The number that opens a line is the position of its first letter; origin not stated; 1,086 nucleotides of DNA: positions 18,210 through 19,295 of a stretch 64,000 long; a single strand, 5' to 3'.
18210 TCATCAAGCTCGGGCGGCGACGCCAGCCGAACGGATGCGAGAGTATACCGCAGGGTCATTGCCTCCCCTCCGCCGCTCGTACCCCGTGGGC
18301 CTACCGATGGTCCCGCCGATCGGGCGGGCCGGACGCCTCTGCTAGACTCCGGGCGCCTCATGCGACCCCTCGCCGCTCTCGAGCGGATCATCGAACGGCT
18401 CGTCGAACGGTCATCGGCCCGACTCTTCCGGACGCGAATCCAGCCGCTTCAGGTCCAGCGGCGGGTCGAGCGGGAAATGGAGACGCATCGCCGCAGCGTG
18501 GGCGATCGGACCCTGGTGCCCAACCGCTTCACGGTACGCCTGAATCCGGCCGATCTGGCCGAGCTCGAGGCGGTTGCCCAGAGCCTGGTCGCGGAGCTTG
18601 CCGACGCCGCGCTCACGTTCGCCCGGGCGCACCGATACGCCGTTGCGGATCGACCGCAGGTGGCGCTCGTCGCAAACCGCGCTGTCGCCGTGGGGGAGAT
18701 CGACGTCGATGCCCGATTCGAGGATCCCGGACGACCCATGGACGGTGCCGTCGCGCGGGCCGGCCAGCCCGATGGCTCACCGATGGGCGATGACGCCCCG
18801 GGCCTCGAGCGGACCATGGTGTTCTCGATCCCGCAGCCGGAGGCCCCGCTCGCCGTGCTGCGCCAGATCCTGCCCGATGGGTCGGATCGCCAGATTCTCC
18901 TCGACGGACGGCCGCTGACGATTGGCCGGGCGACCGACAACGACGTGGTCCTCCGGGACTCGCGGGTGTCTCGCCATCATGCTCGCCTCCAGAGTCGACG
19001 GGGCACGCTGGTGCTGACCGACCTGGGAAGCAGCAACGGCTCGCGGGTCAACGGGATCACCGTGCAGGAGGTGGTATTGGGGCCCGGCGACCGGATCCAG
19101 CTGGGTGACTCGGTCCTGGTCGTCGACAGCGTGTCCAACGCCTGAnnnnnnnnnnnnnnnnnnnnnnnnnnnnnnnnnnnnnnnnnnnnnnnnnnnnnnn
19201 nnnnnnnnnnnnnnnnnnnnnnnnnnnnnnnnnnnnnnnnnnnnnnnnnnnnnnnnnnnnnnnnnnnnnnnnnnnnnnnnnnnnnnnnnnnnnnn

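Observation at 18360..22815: Actinobacterial-type fhaA-fhaB-rodA-pbpA cell-wall cluster lacking pstP, pknA and pknB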

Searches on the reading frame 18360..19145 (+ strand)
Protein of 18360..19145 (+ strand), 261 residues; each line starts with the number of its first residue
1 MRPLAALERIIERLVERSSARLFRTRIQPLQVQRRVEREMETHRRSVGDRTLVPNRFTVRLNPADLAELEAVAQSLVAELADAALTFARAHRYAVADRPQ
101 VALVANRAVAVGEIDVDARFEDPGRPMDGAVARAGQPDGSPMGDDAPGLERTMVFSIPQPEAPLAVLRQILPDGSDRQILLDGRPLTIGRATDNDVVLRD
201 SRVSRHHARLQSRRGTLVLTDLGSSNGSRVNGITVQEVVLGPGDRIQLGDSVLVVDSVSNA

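Call 12: find_homologous_proteins(query=window:18360-19142:+, max_evalue=0.00001)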
Query window:18360-19142:+ (261 aa): 1795 proteins with E <= 0.00001 among 8000 candidates; the best 120 are listed.
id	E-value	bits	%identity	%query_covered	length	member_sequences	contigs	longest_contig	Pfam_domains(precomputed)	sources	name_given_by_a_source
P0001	7.0e-157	538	99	100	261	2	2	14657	PF00498.32,PF16697.11,PF12401.14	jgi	-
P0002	1.1e-156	538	99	100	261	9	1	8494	PF00498.32,PF16697.11,PF12401.14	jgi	jgi:hypothetical protein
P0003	1.1e-134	466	85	95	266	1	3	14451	PF00498.32,PF16697.11,PF12401.14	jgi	jgi:hypothetical protein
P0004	3.3e-133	461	85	100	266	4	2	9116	PF00498.32,PF16697.11,PF12401.14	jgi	-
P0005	4.9e-133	460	85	95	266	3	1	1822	PF00498.32,PF16697.11,PF12401.14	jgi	-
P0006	7.7e-133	460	85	100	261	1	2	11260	PF00498.32,PF16697.11,PF12401.14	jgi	jgi:hypothetical protein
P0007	1.0e-131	456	85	100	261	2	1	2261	PF00498.32,PF16697.11,PF12401.14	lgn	-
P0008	1.1e-128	446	83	100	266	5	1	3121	PF00498.32,PF16697.11,PF12401.14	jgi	jgi:hypothetical protein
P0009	7.3e-128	443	83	100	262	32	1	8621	PF00498.32,PF16697.11,PF12401.14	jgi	jgi:hypothetical protein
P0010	7.6e-124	430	80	100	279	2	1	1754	PF00498.32,PF16697.11,PF12401.14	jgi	jgi:Protein of unknown function (DUF3662)/FHA domain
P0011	6.0e-112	391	71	100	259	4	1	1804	PF00498.32,PF16697.11,PF12401.14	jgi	jgi:hypothetical protein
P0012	6.8e-112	391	73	100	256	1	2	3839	PF00498.32,PF16697.11,PF12401.14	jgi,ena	-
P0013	9.2e-112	391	73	100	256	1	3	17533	PF00498.32,PF16697.11,PF12401.14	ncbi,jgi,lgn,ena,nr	ncbi:MAG: DUF2662 domain-containing protein [Chloroflexi bacterium]|nr:MAG: DUF2662 domain-containin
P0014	1.4e-111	390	73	100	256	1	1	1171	PF00498.32,PF16697.11,PF12401.14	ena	-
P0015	1.8e-106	373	72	97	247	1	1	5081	PF00498.32,PF16697.11,PF12401.14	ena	-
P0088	4.4e-84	300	59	99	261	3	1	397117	PF00498.32,PF16697.11,PF12401.14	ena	-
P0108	4.0e-83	297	62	99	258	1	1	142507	PF00498.32,PF16697.11,PF12401.14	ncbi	-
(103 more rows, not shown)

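Call 14: find_encoding_contigs(protein=P0088, flank=10000, max_places=2)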
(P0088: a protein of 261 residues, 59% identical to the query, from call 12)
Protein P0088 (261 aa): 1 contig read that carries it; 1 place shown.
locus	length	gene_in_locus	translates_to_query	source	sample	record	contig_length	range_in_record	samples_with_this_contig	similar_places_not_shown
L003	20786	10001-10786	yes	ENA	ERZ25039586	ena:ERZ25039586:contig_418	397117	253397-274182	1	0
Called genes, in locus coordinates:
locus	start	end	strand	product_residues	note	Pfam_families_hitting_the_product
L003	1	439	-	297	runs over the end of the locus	PF00528:BPD_transp_1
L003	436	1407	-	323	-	PF00528:BPD_transp_1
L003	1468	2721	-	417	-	PF01547:SBP_bac_1, PF13416:SBP_bac_8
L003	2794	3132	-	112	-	PF13377:Peripla_BP_3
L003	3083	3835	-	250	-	PF00356:LacI, PF00532:Peripla_BP_1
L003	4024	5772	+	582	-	PF00128:Alpha-amylase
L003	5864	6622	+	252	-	-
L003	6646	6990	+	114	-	PF09723:Zn_ribbon_8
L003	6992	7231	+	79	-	PF12728:HTH_17 (weak)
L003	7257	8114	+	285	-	PF03631:Virul_fac_BrkB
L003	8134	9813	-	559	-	-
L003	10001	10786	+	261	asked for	PF12401:FhaA_N, PF16697:Yop-YscD_cpl, PF00498:FHA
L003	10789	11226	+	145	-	PF16697:Yop-YscD_cpl, PF00498:FHA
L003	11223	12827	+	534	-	PF01098:FTSW_RODA_SPOVE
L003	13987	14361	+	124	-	PF00905:Transpeptidase (weak)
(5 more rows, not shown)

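Call 15: find_encoding_contigs(protein=P0108, flank=10000, max_places=2)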
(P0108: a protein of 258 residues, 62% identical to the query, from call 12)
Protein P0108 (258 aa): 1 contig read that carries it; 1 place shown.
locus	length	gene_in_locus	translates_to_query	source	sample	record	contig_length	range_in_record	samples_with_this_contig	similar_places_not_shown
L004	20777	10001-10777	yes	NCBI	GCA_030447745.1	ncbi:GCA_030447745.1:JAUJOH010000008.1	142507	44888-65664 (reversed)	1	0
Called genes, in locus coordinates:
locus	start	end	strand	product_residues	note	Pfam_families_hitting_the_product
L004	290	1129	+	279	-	PF00126:HTH_1, PF03466:LysR_substrate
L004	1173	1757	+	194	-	PF04542:Sigma70_r2, PF07638:Sigma70_ECF (weak), PF04545:Sigma70_r4 (weak), PF08281:Sigma70_r4_2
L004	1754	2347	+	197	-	-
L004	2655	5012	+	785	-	PF00403:HMA, PF00122:E1-E2_ATPase, PF00702:Hydrolase, PF12710:HAD (weak), PF08282:Hydrolase_3 (faint)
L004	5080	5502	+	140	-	PF04945:YHS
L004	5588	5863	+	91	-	PF01551:Peptidase_M23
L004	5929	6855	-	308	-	PF25852:DUF6242_C (faint), PF14870:PSII_BNR (faint), PF02012:BNR (faint), PF15902:Sortilin-Vps10 (faint)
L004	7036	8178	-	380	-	-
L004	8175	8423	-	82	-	PF03965:Penicillinase_R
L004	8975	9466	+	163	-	PF03713:DUF305, PF13628:DUF4142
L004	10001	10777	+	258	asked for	PF12401:FhaA_N, PF16697:Yop-YscD_cpl, PF00498:FHA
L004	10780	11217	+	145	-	PF16697:Yop-YscD_cpl, PF00498:FHA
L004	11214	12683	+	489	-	PF01098:FTSW_RODA_SPOVE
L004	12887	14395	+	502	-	PF21922:PBP_dimer_2, PF00905:Transpeptidase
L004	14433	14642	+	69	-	-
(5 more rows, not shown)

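Call 20: find_related_loci(query=A1, collection=genome_contigs, flank=10000)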
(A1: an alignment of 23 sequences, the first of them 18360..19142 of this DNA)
Query A1 (261 aa) in genome_contigs; peptide patterns used: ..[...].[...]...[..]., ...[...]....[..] (x = any residue, [..] = any of these).
396 stretches matched a pattern; 228 encode a relative of the query (tblastn E <= 1e-3); the best 80 are kept; 80 distinct loci.
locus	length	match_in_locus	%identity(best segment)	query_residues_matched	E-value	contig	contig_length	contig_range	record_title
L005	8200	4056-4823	73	1-261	5e-119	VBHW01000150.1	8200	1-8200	MAG: Chloroflexi bacterium isolate CF_114 14_1009_16_30cm_scaffold_67699, whole genome shotgun sequence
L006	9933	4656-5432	62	1-261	8e-97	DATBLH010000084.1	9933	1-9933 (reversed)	MAG TPA_asm: Candidatus Limnocylindrales bacterium isolate SMAG_U3967 k141_2013394, whole genome shotgun sequence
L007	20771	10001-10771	64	1-259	6e-96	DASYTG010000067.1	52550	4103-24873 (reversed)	MAG TPA_asm: Candidatus Limnocylindrales bacterium isolate SMAG_U4561 k141_1201300, whole genome shotgun sequence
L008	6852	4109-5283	61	1-261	6e-90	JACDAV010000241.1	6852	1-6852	MAG: Chloroflexota bacterium isolate MGR_bin265 SD2897-2912_k127_5249781, whole genome shotgun sequence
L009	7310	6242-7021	60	1-261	2e-89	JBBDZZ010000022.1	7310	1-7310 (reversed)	MAG: Chloroflexota bacterium isolate LejiaD_71_14 Lejia_D_14418_length_7310_cov_8, whole genome shotgun sequence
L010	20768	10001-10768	62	1-259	2e-89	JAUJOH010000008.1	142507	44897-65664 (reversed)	MAG: Chloroflexota bacterium isolate YX3bin12 opera_contig_264, whole genome shotgun sequence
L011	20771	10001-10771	62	1-258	2e-89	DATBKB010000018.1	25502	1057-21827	MAG TPA_asm: Candidatus Limnocylindrales bacterium isolate SMAG_U3935 k141_1289582, whole genome shotgun sequence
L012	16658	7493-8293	61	1-261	5e-89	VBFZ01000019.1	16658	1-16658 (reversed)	MAG: Chloroflexi bacterium isolate CF_65 14_0903_02_30cm_scaffold_3408, whole genome shotgun sequence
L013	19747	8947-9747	60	1-261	8e-89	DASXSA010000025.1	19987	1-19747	MAG TPA_asm: Candidatus Limnocylindrales bacterium isolate SMAG_U4654 k141_437592, whole genome shotgun sequence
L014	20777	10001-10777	59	1-259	2e-88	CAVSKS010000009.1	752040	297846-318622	MAG: uncultured Chloroflexia bacterium isolate MFD09206.bin.2.195 genome assembly, contig: contig_4631, whole genome sho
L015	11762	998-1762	58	1-256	6e-87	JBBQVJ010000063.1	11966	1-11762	MAG: Candidatus Limnocylindrales bacterium isolate Co_metawrap_1992 Cmw_1992_k141_11769183_length_11966_cov_6.0000, whol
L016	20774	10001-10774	58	1-259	4e-87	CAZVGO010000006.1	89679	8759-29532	MAG TPA_asm: uncultured Anaerolineaceae bacterium isolate binchicken_co31_244 genome assembly, contig: k141_3042003, who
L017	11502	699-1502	57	1-258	1e-85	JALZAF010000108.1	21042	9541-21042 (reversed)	MAG: Chloroflexota bacterium isolate KAP bin84 SD1490-92_k127_278024, whole genome shotgun sequence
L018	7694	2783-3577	57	1-257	7e-86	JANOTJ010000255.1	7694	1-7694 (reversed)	MAG: Chloroflexota bacterium isolate VAR_39_metabat_309 VAR_39_k141_1311048, whole genome shotgun sequence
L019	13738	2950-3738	57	1-256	1e-85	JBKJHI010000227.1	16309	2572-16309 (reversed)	MAG: Candidatus Limnocylindrales bacterium isolate ant_bin.103 S1Ck117_5860081_flag_0_multi_16.0000_len_16309, whole gen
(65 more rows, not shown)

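Call 51: search_protein_families(library=ncbifam, proteins=[window:18360-19145:+], max_evalue=0.001)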
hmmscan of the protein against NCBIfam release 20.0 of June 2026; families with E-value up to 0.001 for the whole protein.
window:18360-19145:+ (261 aa): 6 families
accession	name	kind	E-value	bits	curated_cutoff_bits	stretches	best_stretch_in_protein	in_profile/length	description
NF049868.1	FhaB_Rv0019c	equivalog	3.4e-15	56.4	125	1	177-253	79-156/158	FHA domain-containing protein FhaB/FipA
NF041660.2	oxygluDhInhib_OdhI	equivalog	3.2e-12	46.5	200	1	158-254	33-126/130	oxoglutarate dehydrogenase inhibitor Odhl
NF052573.1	HisKinEspAMyxo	equivalog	1.4e-11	43.2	1400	1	172-253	34-116/755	serine histidine kinase EspA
TIGR03354.1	VI_FHA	hypoth_equivalog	4.2e-11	43.3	120.25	1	171-255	11-101/420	type VI secretion system-associated FHA domain protein TagH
NF033760.1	gliding_GltG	equivalog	7.4e-09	34.7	650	1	187-257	27-98/650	adventurous gliding motility protein GltG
NF052403.1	ESX1TransRegEspM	equivalog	0.00014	20.8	550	1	178-250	23-94/367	ESX-1 type VII secretion system transcriptional regulator EspM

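Call 52: search_solved_structures(query=window:18360-19142:+, max_evalue=0.001, show_alignments=2)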
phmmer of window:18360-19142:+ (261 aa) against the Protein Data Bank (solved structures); distinct sequences matched with E-value up to 0.001: 19.
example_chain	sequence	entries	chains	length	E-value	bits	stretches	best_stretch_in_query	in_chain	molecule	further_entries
6i2q_B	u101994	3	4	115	1.2e-10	44.8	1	158-254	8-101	Glycogen accumulation regulator GarA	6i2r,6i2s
8p5r_G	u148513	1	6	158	1.7e-10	44.3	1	156-254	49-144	Glycogen accumulation regulator GarA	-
2kfu_A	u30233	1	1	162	1.3e-09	41.4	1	157-254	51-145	Rv1827 pThr 22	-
6i2p_D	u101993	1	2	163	1.3e-09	41.3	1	157-254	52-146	Glycogen accumulation regulator GarA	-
2kkl_A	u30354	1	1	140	1.4e-09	41.3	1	165-254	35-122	Uncharacterized protein Mb1858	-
3po8_A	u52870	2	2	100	1.7e-09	41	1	171-255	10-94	Putative uncharacterized protein TB39.8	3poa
2lc1_A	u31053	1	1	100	1.7e-09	41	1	171-255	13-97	Putative uncharacterized protein TB39.8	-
7rj3_A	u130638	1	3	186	1.9e-09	40.9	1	157-254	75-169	Glycogen accumulation regulator GarA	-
3oun_A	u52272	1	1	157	3.5e-09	40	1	165-255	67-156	Putative uncharacterized protein TB39.8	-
6cah_A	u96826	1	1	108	5.9e-09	39.2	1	185-254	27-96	ABC transporter ATP-binding/permease protein Rv1747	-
2kb3_A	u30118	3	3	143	6.2e-09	39.2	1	157-254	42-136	Oxoglutarate dehydrogenase inhibitor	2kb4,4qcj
8p5x_G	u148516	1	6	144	6.3e-09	39.1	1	157-254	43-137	Oxoglutarate dehydrogenase inhibitor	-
1uht_A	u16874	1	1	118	7.2e-09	39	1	181-254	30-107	expressed protein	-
2fez_A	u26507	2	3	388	1.9e-07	34.3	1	175-251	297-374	Probable regulatory protein embR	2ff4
6hc0_B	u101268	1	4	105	5.4e-05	26.3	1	165-250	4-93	GGDEF domain protein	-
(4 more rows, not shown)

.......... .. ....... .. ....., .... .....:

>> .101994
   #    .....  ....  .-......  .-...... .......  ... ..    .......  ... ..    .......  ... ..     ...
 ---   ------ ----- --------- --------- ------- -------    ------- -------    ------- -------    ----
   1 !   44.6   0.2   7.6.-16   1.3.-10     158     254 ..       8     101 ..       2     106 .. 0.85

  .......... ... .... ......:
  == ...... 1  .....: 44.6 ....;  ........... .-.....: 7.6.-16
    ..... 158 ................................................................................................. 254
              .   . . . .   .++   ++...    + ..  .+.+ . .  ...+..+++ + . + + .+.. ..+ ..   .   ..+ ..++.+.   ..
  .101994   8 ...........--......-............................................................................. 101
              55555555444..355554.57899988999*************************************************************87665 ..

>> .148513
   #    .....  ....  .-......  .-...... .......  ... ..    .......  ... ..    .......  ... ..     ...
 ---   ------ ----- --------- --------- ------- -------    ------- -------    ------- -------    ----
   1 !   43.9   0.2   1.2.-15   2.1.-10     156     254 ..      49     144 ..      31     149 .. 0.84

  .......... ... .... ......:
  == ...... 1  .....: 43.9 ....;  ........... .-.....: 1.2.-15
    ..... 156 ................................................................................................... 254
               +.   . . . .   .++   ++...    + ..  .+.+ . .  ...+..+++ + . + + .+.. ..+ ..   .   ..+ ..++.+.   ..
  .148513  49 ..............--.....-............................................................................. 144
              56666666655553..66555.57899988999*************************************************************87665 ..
